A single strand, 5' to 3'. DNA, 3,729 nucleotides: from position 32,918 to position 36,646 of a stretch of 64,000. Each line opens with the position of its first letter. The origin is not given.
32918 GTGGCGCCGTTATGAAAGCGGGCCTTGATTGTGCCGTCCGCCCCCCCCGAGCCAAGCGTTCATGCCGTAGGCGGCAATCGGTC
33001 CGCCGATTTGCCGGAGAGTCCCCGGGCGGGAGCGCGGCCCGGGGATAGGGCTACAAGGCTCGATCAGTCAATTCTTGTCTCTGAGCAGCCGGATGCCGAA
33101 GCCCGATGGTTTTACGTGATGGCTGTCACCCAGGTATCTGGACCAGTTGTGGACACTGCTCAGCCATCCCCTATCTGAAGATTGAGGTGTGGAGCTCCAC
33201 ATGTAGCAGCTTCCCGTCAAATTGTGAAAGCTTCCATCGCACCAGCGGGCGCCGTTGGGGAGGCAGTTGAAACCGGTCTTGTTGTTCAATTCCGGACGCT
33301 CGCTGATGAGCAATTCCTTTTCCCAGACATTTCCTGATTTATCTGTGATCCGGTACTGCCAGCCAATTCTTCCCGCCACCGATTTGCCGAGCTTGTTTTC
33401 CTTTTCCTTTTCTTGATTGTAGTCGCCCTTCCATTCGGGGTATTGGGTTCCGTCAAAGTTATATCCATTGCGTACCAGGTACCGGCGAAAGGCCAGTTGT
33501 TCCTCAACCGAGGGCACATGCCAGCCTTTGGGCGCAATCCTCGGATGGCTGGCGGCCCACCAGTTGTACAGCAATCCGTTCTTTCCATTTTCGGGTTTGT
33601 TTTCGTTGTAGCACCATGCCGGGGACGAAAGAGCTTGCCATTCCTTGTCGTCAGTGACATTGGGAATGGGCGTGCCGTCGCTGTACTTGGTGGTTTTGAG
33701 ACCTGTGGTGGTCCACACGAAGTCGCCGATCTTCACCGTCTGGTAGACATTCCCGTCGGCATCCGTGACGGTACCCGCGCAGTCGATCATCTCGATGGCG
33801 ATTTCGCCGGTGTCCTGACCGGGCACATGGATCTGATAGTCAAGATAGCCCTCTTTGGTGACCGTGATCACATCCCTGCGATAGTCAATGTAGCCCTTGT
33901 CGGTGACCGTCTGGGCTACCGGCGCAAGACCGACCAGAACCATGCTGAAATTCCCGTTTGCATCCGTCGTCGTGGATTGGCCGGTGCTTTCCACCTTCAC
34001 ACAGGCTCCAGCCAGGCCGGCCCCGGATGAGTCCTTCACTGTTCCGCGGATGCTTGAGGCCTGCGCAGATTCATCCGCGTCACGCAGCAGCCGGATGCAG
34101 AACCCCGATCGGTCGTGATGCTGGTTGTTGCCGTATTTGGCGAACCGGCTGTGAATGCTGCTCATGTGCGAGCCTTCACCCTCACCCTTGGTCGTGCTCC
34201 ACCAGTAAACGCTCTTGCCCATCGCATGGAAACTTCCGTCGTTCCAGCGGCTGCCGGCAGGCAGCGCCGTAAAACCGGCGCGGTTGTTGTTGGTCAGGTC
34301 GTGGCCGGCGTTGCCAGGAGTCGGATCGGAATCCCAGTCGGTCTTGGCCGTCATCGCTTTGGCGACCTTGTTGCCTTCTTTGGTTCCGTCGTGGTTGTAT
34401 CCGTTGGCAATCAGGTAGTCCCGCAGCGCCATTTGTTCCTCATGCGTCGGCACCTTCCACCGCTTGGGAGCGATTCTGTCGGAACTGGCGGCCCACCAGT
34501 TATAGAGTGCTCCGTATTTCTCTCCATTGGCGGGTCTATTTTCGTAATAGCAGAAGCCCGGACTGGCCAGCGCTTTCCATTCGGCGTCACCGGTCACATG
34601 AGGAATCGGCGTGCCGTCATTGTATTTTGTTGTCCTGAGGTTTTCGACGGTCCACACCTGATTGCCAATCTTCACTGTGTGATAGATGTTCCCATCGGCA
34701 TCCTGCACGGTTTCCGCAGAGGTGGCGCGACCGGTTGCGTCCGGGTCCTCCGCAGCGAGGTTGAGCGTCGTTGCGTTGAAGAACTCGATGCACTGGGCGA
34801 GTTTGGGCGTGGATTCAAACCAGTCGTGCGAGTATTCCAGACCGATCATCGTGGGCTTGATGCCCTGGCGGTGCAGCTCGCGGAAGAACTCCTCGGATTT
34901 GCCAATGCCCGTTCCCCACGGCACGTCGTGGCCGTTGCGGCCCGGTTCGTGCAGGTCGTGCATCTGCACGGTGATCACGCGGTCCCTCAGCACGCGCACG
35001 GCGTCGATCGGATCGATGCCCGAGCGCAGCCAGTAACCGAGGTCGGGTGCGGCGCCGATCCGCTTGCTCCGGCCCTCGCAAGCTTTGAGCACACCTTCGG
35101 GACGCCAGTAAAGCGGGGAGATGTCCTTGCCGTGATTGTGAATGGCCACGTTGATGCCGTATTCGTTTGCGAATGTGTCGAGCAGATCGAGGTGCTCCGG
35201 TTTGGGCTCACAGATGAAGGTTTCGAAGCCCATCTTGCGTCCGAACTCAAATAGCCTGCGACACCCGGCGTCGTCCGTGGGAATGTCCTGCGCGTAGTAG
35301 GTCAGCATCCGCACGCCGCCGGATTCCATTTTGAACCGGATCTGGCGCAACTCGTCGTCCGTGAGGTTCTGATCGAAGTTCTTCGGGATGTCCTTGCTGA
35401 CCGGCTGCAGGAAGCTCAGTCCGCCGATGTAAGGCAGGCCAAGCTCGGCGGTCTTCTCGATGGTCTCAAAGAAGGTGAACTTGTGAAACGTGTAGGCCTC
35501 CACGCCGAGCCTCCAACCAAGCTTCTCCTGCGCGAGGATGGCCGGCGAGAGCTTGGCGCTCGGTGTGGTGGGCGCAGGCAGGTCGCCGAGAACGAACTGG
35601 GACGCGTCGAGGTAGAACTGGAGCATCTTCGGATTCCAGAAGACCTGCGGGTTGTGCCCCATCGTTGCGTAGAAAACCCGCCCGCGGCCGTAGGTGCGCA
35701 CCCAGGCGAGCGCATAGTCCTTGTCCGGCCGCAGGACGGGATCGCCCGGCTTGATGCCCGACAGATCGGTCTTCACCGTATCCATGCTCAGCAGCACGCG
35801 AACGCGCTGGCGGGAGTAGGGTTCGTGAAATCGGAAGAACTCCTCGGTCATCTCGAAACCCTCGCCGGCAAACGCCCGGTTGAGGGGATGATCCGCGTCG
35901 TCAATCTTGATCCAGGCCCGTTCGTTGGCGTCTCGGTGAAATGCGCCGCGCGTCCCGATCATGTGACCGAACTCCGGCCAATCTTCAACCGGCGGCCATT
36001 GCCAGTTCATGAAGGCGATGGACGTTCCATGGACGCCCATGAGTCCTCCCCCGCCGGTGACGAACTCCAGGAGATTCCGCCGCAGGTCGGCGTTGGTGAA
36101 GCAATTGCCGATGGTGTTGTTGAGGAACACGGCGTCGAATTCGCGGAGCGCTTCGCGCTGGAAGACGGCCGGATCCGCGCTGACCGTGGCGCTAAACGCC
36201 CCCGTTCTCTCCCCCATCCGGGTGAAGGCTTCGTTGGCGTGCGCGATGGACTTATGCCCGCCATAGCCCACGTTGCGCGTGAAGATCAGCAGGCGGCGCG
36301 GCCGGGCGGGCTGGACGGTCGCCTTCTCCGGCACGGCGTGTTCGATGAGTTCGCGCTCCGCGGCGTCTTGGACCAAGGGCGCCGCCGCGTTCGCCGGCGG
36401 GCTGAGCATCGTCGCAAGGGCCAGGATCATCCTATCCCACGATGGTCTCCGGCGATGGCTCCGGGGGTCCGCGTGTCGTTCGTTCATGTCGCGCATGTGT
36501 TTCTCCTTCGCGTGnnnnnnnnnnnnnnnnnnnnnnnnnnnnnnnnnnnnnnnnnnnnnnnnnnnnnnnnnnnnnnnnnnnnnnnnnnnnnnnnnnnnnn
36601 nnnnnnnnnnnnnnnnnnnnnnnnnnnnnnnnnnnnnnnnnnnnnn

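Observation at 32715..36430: Chimeric ThuA + TIM-barrel + 2x FISUMP gene with a sharp GC drop over the FISUMP half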

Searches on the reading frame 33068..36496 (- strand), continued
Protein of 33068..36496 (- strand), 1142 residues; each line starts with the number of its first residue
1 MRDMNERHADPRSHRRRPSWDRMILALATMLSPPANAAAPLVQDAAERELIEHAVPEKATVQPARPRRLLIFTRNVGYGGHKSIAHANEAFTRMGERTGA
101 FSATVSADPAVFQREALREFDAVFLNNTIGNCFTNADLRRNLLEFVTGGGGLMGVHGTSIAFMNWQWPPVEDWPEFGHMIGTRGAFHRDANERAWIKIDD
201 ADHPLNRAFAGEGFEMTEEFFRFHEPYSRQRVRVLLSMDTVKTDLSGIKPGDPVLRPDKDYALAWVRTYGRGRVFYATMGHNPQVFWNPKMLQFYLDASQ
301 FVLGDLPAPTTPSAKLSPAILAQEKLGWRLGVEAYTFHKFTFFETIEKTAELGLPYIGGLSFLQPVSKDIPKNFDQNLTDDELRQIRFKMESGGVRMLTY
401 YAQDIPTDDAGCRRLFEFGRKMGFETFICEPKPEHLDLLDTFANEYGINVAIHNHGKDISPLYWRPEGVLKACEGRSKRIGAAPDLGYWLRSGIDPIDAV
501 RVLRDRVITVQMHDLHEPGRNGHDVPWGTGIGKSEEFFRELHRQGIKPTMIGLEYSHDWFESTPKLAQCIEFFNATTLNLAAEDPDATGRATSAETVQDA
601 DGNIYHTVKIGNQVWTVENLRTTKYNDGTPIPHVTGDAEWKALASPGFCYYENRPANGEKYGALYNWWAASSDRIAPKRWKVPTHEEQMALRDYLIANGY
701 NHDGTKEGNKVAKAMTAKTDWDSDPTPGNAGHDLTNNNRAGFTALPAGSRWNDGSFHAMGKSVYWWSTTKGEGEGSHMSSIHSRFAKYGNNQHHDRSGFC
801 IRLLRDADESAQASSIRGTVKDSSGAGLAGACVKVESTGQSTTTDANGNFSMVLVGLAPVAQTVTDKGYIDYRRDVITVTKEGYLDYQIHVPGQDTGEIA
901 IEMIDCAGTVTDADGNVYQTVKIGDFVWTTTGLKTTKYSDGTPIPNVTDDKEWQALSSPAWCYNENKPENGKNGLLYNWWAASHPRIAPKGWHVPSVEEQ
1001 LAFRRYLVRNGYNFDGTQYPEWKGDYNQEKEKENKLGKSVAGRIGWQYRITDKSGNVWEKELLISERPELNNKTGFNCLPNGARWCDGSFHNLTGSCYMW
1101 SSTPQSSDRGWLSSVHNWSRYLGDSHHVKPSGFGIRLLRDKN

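Call 78: search_protein_families(library=pfam, proteins=[L010:972-2651:+, L010:2688-4271:+, L010:4311-5657:+, L010:8492-9457:+, L010:9460-10401:+, L010:10428-12956:+, L010:12984-14495:+, L010:14548-15465:+, L005:4012-5646:+, L005:9929-10762:+], max_evalue=0.001)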
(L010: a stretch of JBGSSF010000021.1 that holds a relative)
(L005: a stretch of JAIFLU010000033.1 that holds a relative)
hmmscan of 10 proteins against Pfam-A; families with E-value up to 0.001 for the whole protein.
L010:972-2651:+ (559 aa): 4 families
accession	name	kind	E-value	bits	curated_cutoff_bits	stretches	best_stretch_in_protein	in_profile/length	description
PF01120.23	Alpha_L_fucos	-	1.2e-81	275.3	25.2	1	25-332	7-345/345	Alpha-L-fucosidase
PF22633.2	F5_F8_type_C_2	-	2.4e-13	50.9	27.8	1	454-537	3-91/91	NedA-like, galactose-binding domain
PF00754.31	F5_F8_type_C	-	4e-12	46.8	28.2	1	451-541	15-114/127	F5/8 type C domain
PF14871.12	GHL6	-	2.1e-05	25.2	35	1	101-162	1-59/132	Hypothetical glycosyl hydrolase 6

L010:2688-4271:+ (527 aa): 1 family
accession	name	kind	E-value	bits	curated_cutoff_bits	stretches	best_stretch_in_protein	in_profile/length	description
PF00295.23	Glyco_hydro_28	-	6.3e-21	75.2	22.9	1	233-478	86-306/324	Glycosyl hydrolases family 28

L010:4311-5657:+ (448 aa): 2 families
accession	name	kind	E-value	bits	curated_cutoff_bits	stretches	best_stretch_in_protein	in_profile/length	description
PF04616.20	Glyco_hydro_43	-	2.5e-34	119.4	32.2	1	23-299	3-288/288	Glycosyl hydrolases family 43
PF16990.11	CBM_35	-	1.6e-05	25.6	28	1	331-446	8-120/121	Carbohydrate binding module (family 35)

L010:8492-9457:+ (321 aa): 1 family
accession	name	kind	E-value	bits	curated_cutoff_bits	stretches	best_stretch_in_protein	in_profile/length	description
PF01261.30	AP_endonuc_2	-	8.4e-38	130.9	31.1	1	78-315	5-247/249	Xylose isomerase-like TIM barrel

L010:9460-10401:+ (313 aa): 1 family
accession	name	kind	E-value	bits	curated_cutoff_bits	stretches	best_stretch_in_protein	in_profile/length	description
PF01261.30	AP_endonuc_2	-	1.5e-17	64.6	31.1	1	78-304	3-246/249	Xylose isomerase-like TIM barrel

L010:10428-12956:+ (842 aa): 2 families
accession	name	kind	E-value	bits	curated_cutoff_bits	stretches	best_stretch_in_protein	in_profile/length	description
PF22124.2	Glyco_hydro_95_cat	-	1.5e-16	60.8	27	1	482-645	119-284/408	Glycosyl hydrolase family 95 catalytic domain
PF21307.2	Glyco_hydro_95_C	-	7e-06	26.9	27.6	1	734-832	2-94/94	Glycoside hydrolase family 95, C-terminal domain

L010:12984-14495:+ (503 aa): 2 families
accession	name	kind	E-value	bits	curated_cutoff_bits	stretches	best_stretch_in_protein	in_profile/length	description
PF01408.29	GFO_IDH_MocA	-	1.1e-17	65.3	24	1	131-201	45-114/120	Oxidoreductase family, NAD-binding Rossmann fold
PF19051.5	GFO_IDH_MocA_C2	-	2.9e-17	63.5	23.3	1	251-304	45-98/254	Oxidoreductase family, C-terminal alpha/beta domain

L010:14548-15465:+ (305 aa): 1 family
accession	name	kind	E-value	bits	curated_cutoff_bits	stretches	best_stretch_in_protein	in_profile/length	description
PF01261.30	AP_endonuc_2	-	9.7e-17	61.9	31.1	1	86-279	21-234/249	Xylose isomerase-like TIM barrel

L005:4012-5646:+ (544 aa): 2 families
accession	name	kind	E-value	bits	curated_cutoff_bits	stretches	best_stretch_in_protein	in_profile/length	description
PF09603.15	Fib_succ_major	-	2.7e-37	129.3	33.9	1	337-543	1-187/187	Fibrobacter succinogenes major domain (Fib_succ_major)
PF13385.13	Laminin_G_3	-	1.6e-17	64.5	27.6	1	144-288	16-151/151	Concanavalin A-like lectin/glucanases superfamily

L005:9929-10762:+ (277 aa): 1 family
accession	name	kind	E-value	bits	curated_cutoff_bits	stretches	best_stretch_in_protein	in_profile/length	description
PF09603.15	Fib_succ_major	-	4.6e-34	118.8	33.9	1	69-275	1-186/187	Fibrobacter succinogenes major domain (Fib_succ_major)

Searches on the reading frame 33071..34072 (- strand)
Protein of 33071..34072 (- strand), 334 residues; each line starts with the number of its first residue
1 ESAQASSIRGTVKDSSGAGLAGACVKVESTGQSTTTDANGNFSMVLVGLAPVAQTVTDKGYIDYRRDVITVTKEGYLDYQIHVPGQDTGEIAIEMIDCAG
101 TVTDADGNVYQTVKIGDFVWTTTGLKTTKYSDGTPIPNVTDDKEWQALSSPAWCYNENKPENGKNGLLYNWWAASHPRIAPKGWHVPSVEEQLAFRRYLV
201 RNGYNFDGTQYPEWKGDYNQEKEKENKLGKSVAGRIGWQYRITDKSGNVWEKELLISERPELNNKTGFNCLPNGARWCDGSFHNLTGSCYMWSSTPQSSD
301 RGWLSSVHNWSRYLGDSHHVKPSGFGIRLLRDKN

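Call 54: predict_structure(alignment_id=A1)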
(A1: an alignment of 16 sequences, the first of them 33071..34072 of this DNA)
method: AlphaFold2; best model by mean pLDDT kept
length: 334 residues; sequences in the alignment: 16
mean_pLDDT: 67.5   pTM: 0.65
mean pLDDT of the five models: 67.5, 58.2, 57.9, 54.1, 51.9
residues with pLDDT >= 90: 39; 70-90: 126; 50-70: 80; < 50: 89
segments of 3 or more residues with pLDDT < 50: 1-4, 58-64, 206-239, 241-258, 260-267, 269-273, 283-289
pLDDT, mean of each block of 10 residues (from residue 1): 62 84 87 93 80 48 58 77 62 79 92 82 86 93 81 80 75 83 85 74 50 37 40 45 47 48 46 54 48 54 62 59 70 73
secondary structure, 60 per line:
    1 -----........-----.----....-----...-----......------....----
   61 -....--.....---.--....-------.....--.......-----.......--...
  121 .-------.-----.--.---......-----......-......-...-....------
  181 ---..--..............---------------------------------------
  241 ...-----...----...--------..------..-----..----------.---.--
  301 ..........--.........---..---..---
elements in order: E6-13 E24-27 E33-35 E41-46 E53-56 E62-65 E68-72 E79-82 E90-94 E97-103 E109-115 E118-121 H142-147 E153-155 H160-165 E167-169 H171-174 H189-201 E241-243 E249-251 E301-310 E313-321

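Call 58: fold_search(model_id=the predicted structure, library=pdb)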
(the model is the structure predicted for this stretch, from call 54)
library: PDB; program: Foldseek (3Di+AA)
matches with E <= 10: 523; with E <= 0.001: 10
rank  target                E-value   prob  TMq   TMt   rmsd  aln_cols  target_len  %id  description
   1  5aq0_B                7.8e-05  1.00  0.20  0.77   2.3        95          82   25  The structure of the Transthyretin-like domain of the first catalytic domain of the HUMAN Carboxypeptidase D (released 2016-09-28)
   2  3mn8_D                1.4e-04  1.00  0.19  0.16   3.1        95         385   21  Structure of Drosophila melanogaster carboxypeptidase D isoform 1B short (released 2010-07-28)
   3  5aq0_A                1.5e-04  1.00  0.20  0.75   2.4        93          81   25  The structure of the Transthyretin-like domain of the first catalytic domain of the HUMAN Carboxypeptidase D (released 2016-09-28)
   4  2nsm                  1.5e-04  1.00  0.20  0.17   2.2        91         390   18  Crystal structure of the human carboxypeptidase N (Kininase I) catalytic domain (released 2007-04-24)
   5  3mn8_B                1.7e-04  1.00  0.19  0.16   3.2        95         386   21  Structure of Drosophila melanogaster carboxypeptidase D isoform 1B short (released 2010-07-28)
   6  3mn8_A                2.1e-04  1.00  0.19  0.17   3.2        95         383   21  Structure of Drosophila melanogaster carboxypeptidase D isoform 1B short (released 2010-07-28)
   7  3mn8_C                2.3e-04  1.00  0.19  0.16   3.1        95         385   21  Structure of Drosophila melanogaster carboxypeptidase D isoform 1B short (released 2010-07-28)
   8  9hfj                  3.6e-04  1.00  0.20  0.74   3.3        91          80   22  Crystal structure of the NTE domain of SusCdex (BT3090) dextran transporter (released 2025-11-26)
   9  8fia_A                7.2e-04  1.00  0.19  0.04  18.1       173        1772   14  The structure of fly Teneurin self assembly (released 2023-05-03)
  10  1dlm_A                9.6e-04  1.00  0.17  0.19  15.6       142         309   20  STRUCTURE OF CATECHOL 1,2-DIOXYGENASE FROM ACINETOBACTER CALCOACETICUS NATIVE DATA (released 2000-05-23)
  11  9dr5_E                1.0e-03  1.00  0.19  0.21   7.5       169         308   19  Crystal structure of Catechol 1,2-dioxygenase from Burkholderia multivorans (Zinc bound, P1 form) (released 2024-10-02)
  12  2boy_F                1.3e-03  1.00  0.19  0.25   5.7       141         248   16  Crystal structure of 3-ChloroCatechol 1,2-Dioxygenase from Rhodococcus Opacus 1CP (released 2006-08-24)
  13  9h68_B                1.3e-03  0.75  0.16  0.13  18.4       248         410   12  Crystal Structure of the spore gernation lytic transglycosylase SleC from Clostridioides difficile in its zymogenic fo (released 2025-02-12)
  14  4wi0_B                1.3e-03  1.00  0.21  0.42   3.6       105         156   23  Crystal structure of Coh3ScaB-XDoc_M2ScaA complex: A C-terminal interface mutant of type II Cohesin-X-Dockerin complex (released 2015-10-07)
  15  4u3s_B                1.3e-03  1.00  0.21  0.43   4.2       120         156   19  Crystal structure of Coh3ScaB-XDoc_M1ScaA complex: A N-terminal interface mutant of type II Cohesin-X-Dockerin complex (released 2015-07-29)
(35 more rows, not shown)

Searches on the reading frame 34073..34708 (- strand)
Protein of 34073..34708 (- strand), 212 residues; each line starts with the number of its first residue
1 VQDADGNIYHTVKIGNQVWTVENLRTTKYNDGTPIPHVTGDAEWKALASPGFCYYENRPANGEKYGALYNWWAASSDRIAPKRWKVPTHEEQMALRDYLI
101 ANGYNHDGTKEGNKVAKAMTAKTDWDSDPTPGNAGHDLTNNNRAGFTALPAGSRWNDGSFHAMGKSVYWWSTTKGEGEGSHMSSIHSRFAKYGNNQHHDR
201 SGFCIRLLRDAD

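Call 65: predict_structure(alignment_id=A2)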
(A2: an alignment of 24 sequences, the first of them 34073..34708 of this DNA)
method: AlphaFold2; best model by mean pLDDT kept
length: 212 residues; sequences in the alignment: 24
mean_pLDDT: 97.0   pTM: 0.92
mean pLDDT of the five models: 97.0, 96.7, 96.5, 96.2, 95.6
residues with pLDDT >= 90: 209; 70-90: 3; 50-70: 0; < 50: 0
segments of 3 or more residues with pLDDT < 50: none
pLDDT, mean of each block of 10 residues (from residue 1): 94 97 97 98 97 97 96 98 97 98 98 98 98 97 97 97 97 96 98 97 98 80
secondary structure, 60 per line:
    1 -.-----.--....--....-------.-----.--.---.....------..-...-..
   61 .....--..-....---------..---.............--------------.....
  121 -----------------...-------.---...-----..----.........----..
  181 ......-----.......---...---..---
elements in order: E11-14 E17-20 H41-45 H59-65 H71-74 H89-101 H116-119 E152-154 E166-174 E179-186 E192-198 E202-204

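Call 68: fold_search(model_id=the predicted structure, library=pdb)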
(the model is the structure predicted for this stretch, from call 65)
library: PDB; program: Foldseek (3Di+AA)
matches with E <= 10: 209; with E <= 0.001: 0
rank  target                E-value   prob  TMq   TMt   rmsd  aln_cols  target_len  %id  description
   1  1umr_C                6.4e-01  0.06  0.19  0.27  14.8       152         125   10  Crystal structure of the platelet activator convulxin, a disulfide linked a4b4 cyclic tetramer from the venom of Crota (released 2003-11-21)
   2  7qaj_B                7.3e-01  0.11  0.25  0.39  10.9       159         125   11  ZK002 with Anti-angiogenic and Anti-inflamamtory Properties (released 2023-06-14)
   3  8oks_A                8.3e-01  0.33  0.17  0.32   2.6        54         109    7  Crystal structure of Bdellovibrio bacteriovorus Bd2740 C-terminal domain (released 2023-10-25)
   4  8oks_B                8.3e-01  0.25  0.16  0.29   2.8        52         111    6  Crystal structure of Bdellovibrio bacteriovorus Bd2740 C-terminal domain (released 2023-10-25)
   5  2vrp_B                9.4e-01  0.08  0.20  0.31  12.5       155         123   13  Structure of rhodocytin (released 2008-07-08)
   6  7ptf_B                9.4e-01  0.02  0.12  0.12  14.0        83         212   13  Pseudomonas aeruginosa DNA gyrase B 24kDa ATPase subdomain complexed with novobiocin (released 2022-10-05)
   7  4eps                  1.1e+00  0.21  0.18  0.08   4.3        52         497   13  Crystal structure of a fimbrial protein (BACOVA_04982) from Bacteroides ovatus ATCC 8483 at 1.85 A resolution (released 2012-06-13)
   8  9kpl_A                1.2e+00  0.06  0.13  0.20  11.7        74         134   19  Crystal structure of T. rubripes Mincle with glucose (released 2025-04-02)
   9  5d7d_A                1.4e+00  0.04  0.11  0.12   8.7        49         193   12  Crystal structure of the ATP binding domain of S. aureus GyrB complexed with a ligand (released 2015-11-11)
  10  3bx4_B                1.4e+00  0.06  0.21  0.32  11.8       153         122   12  Crystal structure of the snake venom toxin aggretin (released 2008-08-26)
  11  1iod_B                1.4e+00  0.05  0.21  0.32  14.1       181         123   10  CRYSTAL STRUCTURE OF THE COMPLEX BETWEEN THE COAGULATION FACTOR X BINDING PROTEIN FROM SNAKE VENOM AND THE GLA DOMAIN  (released 2001-06-27)
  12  2ls8_MODEL_1_A        1.5e+00  0.04  0.12  0.17  12.7        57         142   16  Solution structure of human C-type lectin domain family 4 member D (released 2012-05-09)
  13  4urm_A                1.5e+00  0.04  0.11  0.12   8.7        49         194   12  Crystal Structure of Staph GyraseB 24kDa in complex with Kibdelomycin (released 2014-07-30)
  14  3ttz_A                1.5e+00  0.03  0.11  0.12   8.7        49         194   12  Crystal structure of a topoisomerase ATPase inhibitor (released 2011-11-16)
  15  1v4l_B                1.6e+00  0.06  0.15  0.22   5.3        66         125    8  Crystal structure of a platelet agglutination factor isolated from the venom of Taiwan habu (Trimeresurus mucrosquamat (released 2003-12-02)
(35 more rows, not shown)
